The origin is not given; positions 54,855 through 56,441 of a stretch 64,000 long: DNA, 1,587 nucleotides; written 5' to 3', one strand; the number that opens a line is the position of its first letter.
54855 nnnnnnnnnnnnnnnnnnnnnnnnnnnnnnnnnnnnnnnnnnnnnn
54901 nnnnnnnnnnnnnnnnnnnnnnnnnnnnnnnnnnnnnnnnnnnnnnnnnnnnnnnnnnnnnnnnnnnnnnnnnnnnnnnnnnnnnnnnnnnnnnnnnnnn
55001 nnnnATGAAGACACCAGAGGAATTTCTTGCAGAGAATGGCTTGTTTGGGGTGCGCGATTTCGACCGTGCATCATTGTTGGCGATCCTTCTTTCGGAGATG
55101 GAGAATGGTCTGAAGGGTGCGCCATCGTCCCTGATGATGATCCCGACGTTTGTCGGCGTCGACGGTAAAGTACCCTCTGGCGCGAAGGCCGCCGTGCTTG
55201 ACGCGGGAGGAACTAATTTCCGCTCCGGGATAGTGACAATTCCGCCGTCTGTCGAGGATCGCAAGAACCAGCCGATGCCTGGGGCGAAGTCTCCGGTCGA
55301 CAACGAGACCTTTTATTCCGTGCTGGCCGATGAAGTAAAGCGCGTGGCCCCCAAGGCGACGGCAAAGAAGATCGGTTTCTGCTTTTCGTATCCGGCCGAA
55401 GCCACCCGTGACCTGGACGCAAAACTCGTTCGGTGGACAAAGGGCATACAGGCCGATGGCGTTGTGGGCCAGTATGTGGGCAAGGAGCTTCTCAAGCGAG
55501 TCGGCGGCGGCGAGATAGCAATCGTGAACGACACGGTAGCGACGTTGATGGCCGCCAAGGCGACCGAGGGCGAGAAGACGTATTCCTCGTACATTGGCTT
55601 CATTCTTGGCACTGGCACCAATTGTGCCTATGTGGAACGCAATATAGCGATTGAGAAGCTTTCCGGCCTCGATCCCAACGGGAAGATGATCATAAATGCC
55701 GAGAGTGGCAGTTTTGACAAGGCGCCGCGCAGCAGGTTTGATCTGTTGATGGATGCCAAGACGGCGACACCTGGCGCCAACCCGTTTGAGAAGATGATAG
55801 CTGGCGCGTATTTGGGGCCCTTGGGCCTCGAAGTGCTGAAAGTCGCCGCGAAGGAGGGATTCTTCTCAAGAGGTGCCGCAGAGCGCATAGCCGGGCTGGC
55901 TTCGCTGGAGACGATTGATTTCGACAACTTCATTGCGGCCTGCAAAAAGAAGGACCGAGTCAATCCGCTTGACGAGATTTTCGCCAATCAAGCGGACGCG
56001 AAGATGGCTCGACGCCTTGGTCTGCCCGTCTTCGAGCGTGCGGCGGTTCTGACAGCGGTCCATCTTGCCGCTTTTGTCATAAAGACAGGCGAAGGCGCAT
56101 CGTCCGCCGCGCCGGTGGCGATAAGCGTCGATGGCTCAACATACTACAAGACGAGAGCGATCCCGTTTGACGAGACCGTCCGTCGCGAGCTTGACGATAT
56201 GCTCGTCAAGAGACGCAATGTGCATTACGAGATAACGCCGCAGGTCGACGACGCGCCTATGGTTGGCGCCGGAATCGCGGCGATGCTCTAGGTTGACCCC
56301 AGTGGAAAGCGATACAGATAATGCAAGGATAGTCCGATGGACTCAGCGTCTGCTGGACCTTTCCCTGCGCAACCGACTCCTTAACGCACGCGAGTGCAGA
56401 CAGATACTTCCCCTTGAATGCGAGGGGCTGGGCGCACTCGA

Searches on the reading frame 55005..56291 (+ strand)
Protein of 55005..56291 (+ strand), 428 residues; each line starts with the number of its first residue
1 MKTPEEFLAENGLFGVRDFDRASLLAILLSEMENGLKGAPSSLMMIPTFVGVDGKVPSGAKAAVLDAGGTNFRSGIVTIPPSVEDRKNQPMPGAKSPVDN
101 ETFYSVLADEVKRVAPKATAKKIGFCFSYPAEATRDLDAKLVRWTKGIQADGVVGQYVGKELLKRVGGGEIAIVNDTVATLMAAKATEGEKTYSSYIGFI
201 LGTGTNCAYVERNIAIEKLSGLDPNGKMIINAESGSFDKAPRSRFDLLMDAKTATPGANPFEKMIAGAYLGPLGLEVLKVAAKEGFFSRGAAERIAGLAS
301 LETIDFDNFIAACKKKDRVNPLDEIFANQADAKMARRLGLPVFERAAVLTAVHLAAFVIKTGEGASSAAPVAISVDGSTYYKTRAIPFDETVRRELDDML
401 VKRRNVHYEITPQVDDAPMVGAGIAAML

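Call 58: search_protein_families(library=pfam, proteins=[window:55005-56291:+])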
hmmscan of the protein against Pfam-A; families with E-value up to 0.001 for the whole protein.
window:55005-56291:+ (428 aa): 2 families
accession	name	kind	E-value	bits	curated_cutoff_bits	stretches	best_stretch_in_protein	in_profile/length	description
PF03727.22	Hexokinase_2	-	9.4e-42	143.5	24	1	197-427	2-241/242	Hexokinase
PF00349.27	Hexokinase_1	-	3.2e-23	83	24.3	1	28-184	23-199/201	Hexokinase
